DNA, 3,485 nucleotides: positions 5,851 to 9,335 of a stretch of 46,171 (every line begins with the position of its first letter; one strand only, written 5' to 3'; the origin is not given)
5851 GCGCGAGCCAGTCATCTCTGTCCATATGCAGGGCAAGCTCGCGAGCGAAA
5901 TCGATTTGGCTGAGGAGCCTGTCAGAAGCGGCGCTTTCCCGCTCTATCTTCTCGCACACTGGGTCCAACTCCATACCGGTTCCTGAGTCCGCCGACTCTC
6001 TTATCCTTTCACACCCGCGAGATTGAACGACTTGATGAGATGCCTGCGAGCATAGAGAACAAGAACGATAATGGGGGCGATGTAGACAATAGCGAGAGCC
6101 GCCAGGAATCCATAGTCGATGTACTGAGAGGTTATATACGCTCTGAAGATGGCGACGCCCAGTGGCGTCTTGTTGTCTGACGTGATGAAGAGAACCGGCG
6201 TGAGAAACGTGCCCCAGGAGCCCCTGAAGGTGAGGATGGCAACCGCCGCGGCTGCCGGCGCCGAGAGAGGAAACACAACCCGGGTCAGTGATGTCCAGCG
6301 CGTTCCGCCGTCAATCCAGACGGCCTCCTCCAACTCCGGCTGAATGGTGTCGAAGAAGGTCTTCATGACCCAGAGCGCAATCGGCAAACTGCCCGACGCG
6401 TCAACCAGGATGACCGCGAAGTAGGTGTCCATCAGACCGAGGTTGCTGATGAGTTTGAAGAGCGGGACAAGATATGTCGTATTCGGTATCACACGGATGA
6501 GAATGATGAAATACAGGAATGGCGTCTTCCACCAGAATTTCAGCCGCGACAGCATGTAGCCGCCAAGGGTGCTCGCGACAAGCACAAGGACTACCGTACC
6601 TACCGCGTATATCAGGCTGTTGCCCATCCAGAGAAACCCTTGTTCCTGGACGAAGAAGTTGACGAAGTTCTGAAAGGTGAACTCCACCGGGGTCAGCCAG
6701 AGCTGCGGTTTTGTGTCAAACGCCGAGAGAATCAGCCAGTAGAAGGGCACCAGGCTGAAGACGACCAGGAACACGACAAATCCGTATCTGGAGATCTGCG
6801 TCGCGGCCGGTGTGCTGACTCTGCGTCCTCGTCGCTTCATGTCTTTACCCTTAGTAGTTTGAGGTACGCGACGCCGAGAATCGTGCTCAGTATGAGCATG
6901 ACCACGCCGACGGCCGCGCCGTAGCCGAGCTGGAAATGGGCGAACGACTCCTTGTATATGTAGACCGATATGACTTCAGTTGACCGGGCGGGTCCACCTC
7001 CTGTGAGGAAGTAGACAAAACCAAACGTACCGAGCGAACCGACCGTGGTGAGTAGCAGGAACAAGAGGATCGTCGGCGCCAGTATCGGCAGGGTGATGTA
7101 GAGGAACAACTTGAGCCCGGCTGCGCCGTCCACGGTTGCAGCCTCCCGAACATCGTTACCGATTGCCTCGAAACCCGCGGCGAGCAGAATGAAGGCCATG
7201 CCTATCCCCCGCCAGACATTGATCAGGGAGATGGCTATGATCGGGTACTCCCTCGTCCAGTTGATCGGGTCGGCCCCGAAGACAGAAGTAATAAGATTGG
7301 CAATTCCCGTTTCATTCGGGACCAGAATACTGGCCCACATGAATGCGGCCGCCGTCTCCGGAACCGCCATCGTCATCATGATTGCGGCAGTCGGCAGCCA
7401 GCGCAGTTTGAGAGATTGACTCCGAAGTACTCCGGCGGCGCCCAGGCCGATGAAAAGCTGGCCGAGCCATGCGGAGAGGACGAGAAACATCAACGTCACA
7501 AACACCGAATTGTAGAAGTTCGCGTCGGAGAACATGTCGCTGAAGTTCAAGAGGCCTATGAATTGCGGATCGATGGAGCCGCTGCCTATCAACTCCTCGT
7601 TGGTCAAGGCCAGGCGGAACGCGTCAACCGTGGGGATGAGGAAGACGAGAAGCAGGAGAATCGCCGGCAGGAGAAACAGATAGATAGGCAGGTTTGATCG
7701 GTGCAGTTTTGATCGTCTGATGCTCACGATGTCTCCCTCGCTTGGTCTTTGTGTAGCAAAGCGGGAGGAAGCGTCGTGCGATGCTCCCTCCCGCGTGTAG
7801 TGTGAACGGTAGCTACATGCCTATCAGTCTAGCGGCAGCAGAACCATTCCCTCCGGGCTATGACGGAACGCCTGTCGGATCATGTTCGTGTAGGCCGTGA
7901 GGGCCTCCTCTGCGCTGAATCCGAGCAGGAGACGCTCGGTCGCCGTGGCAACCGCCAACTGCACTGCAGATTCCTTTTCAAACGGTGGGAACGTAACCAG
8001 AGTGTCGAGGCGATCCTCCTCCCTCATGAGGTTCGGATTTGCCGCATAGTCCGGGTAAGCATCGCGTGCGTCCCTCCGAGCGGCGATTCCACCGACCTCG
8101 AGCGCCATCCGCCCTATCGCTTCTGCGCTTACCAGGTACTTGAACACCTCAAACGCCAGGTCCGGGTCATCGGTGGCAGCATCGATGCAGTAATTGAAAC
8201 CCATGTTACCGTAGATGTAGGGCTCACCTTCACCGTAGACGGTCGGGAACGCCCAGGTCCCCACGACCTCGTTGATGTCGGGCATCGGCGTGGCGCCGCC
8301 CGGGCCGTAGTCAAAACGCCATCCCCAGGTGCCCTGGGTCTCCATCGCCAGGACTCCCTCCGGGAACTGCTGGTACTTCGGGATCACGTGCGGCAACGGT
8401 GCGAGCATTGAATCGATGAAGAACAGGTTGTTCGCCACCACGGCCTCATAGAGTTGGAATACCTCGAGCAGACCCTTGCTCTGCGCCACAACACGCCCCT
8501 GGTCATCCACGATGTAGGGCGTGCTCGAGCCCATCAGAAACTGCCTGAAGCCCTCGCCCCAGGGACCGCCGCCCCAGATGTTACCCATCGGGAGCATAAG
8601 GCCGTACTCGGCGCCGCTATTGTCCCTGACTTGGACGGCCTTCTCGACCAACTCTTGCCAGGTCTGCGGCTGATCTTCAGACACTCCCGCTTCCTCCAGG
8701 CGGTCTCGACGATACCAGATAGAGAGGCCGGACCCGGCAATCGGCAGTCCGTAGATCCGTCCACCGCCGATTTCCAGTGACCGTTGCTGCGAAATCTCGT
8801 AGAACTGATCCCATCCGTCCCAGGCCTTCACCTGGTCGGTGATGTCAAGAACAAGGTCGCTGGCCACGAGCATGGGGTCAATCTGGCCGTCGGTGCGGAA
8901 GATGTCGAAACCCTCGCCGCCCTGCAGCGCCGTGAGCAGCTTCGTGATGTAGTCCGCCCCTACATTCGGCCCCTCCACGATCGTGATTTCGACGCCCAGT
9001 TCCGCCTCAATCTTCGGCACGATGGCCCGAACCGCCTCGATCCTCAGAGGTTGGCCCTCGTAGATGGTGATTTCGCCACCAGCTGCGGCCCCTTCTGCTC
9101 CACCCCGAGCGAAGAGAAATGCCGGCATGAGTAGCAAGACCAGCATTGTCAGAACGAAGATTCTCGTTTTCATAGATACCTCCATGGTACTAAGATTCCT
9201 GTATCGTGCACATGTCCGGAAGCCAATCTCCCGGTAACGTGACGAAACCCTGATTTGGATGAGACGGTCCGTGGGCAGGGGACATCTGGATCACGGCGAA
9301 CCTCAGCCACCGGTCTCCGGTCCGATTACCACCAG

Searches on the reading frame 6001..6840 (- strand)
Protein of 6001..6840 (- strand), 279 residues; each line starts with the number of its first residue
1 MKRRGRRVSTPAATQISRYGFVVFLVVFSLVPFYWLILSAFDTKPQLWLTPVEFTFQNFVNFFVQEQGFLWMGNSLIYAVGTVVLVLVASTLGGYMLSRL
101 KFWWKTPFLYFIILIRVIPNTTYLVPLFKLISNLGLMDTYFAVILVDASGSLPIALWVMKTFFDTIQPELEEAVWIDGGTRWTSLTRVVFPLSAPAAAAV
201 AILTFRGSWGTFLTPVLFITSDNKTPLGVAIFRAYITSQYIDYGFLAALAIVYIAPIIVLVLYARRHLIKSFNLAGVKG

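Call 9: search_protein_families(library=pfam, proteins=[window:6001-6840:-], max_evalue=0.0001)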
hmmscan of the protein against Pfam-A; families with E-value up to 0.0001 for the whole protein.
window:6001-6840:- (279 aa): 1 family
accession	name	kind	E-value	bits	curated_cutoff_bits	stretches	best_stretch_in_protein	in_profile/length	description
PF00528.27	BPD_transp_1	-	3e-15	56.9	26.4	1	92-270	3-180/184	Binding-protein-dependent transport system inner membrane component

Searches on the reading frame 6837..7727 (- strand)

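Call 9: search_protein_families(library=pfam, proteins=[window:6837-7727:-], max_evalue=0.0001)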
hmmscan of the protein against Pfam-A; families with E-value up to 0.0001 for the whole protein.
window:6837-7727:- (296 aa): 1 family
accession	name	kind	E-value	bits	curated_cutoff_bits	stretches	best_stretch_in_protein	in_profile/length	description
PF00528.27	BPD_transp_1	-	4.6e-11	43.2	26.4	1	91-288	2-175/184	Binding-protein-dependent transport system inner membrane component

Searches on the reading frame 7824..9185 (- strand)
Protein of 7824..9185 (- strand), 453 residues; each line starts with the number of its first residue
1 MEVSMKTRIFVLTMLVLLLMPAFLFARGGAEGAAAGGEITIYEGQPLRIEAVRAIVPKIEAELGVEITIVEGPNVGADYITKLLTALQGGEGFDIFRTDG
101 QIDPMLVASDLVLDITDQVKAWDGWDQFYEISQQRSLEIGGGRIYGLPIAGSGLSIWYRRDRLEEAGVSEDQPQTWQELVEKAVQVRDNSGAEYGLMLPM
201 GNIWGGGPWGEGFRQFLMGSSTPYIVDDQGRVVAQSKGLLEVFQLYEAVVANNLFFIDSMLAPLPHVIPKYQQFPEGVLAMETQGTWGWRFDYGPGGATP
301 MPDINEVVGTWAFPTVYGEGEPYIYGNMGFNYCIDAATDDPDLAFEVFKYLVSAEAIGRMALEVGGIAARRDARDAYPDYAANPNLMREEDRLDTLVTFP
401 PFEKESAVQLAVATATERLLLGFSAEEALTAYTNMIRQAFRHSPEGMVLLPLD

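Call 3: search_protein_families(library=pfam, proteins=[window:7824-9185:-], max_evalue=0.01)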
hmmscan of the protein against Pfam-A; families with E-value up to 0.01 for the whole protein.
window:7824-9185:- (453 aa): 1 family
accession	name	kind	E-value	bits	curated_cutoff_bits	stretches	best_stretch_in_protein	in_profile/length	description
PF01547.30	SBP_bac_1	-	4.8e-24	86.3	26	1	50-356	6-305/307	Bacterial extracellular solute-binding protein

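Call 55: search_solved_structures(query=window:7824-9185:-, max_evalue=0.001)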
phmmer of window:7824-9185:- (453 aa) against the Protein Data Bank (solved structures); distinct sequences matched with E-value up to 0.001: 24.
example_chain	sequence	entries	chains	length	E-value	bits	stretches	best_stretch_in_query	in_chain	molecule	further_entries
6rjy_A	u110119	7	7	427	9.4e-11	44.4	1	41-289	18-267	Arabino-oligosaccharids-binding protein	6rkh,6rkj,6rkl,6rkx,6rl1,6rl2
3zkk_A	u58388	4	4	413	1.1e-09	40.8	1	67-339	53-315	XOS BINDING PROTEIN | PUTATIVE SUGAR TRANSPORTER SOLUTE-BINDING PROTEIN | SUGAR TRANSPORTER SOLUTE-BINDING PROTEIN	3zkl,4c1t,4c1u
1eu8_A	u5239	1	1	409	3e-09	39.4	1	43-387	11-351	TREHALOSE/MALTOSE BINDING PROTEIN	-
8vqk_A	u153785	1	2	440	3.3e-09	39.3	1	54-254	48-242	Putative ABC transporter periplasmic-binding protein YcjN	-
5ci5_A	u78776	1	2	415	3.9e-09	39.1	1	51-429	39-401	Extracellular solute-binding protein family 1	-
6h0h_A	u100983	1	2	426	6.3e-09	38.4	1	53-201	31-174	Probable solute binding protein of ABC transporter system for sugars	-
6q5g_A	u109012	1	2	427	6.5e-09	38.3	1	53-201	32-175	Sugar ABC transporter substrate-binding protein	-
7v09_A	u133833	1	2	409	3.1e-08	36.1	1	52-253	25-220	Multiple sugar transport system periplasmic sugar-binding protein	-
5ysb_A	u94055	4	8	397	1.2e-07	34.2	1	51-198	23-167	Lin1841 protein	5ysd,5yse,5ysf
7ehp_A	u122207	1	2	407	1.7e-07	33.6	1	46-412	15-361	chitin oligosaccahride binding protein NagB1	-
8ula_A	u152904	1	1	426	2.1e-07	33.3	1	49-251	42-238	Extracellular solute-binding protein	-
6dts_A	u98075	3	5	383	2.7e-07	33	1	53-313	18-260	maltose-binding protein MalE2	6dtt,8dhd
2fnc_A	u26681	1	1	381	3.1e-07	32.8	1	56-313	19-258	maltose ABC transporter, periplasmic maltose-binding protein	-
4qrz_A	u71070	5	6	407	1e-06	31.1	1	78-197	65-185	ABC-TYPE SUGAR TRANSPORTER | ABC transporter, substrate binding protein (Sugar)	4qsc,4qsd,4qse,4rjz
7eho_A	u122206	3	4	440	1.4e-06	30.6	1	52-343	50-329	Chitin oligosaccharide binding protein NagB2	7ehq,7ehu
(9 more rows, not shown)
